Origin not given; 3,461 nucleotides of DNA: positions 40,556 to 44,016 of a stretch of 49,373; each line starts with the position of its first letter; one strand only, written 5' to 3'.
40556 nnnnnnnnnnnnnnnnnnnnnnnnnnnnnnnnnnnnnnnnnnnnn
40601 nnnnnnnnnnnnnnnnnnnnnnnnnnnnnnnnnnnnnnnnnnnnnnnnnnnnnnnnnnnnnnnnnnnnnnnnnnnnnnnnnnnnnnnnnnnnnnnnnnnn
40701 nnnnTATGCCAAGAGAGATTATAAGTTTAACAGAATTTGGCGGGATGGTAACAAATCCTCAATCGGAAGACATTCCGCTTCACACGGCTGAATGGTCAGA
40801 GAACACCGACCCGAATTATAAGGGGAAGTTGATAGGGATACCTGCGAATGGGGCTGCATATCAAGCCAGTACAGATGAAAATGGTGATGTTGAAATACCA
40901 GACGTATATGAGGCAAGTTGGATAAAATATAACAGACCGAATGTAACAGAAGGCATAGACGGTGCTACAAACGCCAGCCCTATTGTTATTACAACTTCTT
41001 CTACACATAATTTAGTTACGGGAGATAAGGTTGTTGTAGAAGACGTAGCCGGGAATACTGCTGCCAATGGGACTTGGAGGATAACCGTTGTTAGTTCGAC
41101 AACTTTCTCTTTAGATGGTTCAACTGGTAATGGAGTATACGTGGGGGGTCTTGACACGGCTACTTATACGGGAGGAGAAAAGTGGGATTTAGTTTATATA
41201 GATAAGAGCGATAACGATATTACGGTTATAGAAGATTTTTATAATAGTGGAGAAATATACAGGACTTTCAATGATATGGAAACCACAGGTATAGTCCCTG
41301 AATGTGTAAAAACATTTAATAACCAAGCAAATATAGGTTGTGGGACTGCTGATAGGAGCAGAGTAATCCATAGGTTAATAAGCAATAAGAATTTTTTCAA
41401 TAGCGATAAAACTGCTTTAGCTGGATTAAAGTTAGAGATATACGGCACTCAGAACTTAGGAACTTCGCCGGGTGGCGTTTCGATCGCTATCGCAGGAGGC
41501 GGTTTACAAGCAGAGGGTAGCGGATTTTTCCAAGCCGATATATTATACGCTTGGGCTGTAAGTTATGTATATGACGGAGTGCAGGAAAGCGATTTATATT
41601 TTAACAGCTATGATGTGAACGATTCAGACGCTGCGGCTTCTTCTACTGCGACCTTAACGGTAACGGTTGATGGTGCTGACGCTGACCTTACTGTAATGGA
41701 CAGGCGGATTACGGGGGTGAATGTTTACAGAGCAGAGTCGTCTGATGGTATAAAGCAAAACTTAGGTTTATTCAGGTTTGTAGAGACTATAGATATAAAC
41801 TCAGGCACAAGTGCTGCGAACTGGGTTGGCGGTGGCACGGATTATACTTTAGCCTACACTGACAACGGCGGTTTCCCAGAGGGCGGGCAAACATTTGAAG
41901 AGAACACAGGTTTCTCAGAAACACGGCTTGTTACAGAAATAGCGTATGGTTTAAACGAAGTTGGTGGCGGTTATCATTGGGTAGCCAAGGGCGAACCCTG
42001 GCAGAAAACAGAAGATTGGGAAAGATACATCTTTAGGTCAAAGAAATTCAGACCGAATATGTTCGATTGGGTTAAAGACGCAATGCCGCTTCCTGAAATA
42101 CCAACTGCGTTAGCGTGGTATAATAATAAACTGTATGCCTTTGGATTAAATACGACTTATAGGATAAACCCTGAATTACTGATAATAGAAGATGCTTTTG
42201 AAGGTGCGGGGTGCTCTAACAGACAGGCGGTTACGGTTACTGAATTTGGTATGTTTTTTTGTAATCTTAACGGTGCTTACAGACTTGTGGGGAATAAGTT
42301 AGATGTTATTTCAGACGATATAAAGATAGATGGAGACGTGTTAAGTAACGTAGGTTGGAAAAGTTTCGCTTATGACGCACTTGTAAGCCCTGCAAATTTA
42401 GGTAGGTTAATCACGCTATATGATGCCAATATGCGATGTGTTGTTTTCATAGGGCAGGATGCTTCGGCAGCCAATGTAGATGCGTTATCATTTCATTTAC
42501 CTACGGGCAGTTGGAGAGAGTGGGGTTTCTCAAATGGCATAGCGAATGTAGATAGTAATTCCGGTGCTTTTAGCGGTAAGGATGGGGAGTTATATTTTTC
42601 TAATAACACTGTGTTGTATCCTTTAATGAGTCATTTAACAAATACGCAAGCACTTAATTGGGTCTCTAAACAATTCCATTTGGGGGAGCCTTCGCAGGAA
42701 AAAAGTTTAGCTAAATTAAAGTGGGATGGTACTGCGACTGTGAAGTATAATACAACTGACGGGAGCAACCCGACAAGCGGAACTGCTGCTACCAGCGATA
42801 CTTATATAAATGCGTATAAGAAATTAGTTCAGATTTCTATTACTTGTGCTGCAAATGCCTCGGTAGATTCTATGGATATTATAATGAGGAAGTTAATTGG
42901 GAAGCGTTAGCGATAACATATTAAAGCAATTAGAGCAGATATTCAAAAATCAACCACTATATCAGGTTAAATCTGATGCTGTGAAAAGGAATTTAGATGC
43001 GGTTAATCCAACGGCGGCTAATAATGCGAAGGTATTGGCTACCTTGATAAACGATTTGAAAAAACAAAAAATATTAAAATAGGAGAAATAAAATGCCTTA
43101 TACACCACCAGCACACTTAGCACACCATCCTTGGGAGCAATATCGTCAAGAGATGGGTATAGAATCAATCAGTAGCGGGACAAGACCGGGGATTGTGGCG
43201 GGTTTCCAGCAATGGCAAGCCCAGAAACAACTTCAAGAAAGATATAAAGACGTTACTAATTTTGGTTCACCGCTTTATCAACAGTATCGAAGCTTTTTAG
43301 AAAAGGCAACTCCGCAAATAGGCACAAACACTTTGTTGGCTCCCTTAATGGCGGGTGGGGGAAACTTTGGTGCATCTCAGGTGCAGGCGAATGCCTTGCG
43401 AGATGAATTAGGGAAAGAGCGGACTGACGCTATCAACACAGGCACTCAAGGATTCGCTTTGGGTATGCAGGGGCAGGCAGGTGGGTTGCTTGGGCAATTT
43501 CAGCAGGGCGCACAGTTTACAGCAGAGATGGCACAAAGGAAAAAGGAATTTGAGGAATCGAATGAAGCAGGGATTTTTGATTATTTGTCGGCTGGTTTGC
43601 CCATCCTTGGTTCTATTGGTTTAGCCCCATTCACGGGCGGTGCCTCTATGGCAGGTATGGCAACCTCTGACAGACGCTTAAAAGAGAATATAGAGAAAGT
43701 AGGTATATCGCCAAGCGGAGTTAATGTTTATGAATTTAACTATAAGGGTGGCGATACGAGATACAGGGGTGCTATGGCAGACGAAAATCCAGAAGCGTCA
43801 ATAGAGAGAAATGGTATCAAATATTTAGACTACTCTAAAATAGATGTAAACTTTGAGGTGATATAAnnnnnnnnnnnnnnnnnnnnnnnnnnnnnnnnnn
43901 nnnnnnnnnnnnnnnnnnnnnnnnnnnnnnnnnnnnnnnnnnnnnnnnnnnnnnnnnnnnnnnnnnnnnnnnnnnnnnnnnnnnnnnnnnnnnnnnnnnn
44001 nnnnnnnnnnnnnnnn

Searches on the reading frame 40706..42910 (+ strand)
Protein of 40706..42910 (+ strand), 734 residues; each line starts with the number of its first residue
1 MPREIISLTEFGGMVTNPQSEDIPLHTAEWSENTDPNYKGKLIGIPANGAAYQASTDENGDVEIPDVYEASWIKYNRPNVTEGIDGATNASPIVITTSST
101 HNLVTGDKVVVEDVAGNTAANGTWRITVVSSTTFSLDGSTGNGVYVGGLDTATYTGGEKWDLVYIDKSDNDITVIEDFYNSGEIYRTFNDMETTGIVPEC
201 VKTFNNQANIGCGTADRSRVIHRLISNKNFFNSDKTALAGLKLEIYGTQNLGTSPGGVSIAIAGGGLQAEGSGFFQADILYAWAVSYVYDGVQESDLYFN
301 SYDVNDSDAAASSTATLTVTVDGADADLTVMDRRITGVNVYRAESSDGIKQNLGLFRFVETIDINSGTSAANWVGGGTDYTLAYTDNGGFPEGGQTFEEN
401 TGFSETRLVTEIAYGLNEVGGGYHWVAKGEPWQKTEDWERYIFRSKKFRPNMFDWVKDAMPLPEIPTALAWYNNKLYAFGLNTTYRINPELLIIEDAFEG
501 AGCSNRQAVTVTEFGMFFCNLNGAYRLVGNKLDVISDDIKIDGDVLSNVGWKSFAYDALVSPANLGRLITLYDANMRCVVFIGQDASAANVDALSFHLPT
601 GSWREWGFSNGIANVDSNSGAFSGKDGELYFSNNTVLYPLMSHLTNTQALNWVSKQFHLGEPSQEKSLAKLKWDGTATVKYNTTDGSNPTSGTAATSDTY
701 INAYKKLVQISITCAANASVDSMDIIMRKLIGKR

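Call 90: search_protein_families(library=pfam, proteins=[window:40706-42910:+], max_evalue=0.01)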
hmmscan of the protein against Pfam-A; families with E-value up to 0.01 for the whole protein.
window:40706-42910:+ (734 aa): 1 family
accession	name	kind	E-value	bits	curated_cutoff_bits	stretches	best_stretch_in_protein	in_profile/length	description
PF16190.11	E1_FCCH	-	2.6e-05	24.6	29.5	1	95-146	6-61/70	Ubiquitin-activating enzyme E1 FCCH domain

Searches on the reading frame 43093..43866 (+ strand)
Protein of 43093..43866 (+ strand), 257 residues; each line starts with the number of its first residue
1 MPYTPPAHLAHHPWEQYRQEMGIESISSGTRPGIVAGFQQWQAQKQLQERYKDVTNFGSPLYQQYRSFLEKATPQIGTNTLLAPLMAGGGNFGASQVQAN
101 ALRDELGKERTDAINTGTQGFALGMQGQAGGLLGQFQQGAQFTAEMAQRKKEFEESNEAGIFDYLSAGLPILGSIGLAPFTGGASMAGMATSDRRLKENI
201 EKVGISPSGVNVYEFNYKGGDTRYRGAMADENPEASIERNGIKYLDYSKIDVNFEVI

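Call 33: search_protein_families(library=pfam, proteins=[window:43093-43866:+], max_evalue=0.01)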
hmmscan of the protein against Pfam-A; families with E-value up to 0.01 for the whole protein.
window:43093-43866:+ (257 aa): 1 family
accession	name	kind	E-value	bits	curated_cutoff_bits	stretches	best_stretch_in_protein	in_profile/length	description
PF13884.11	Peptidase_S74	-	0.0039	17.9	22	0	192-231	1-48/58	Chaperone of endosialidase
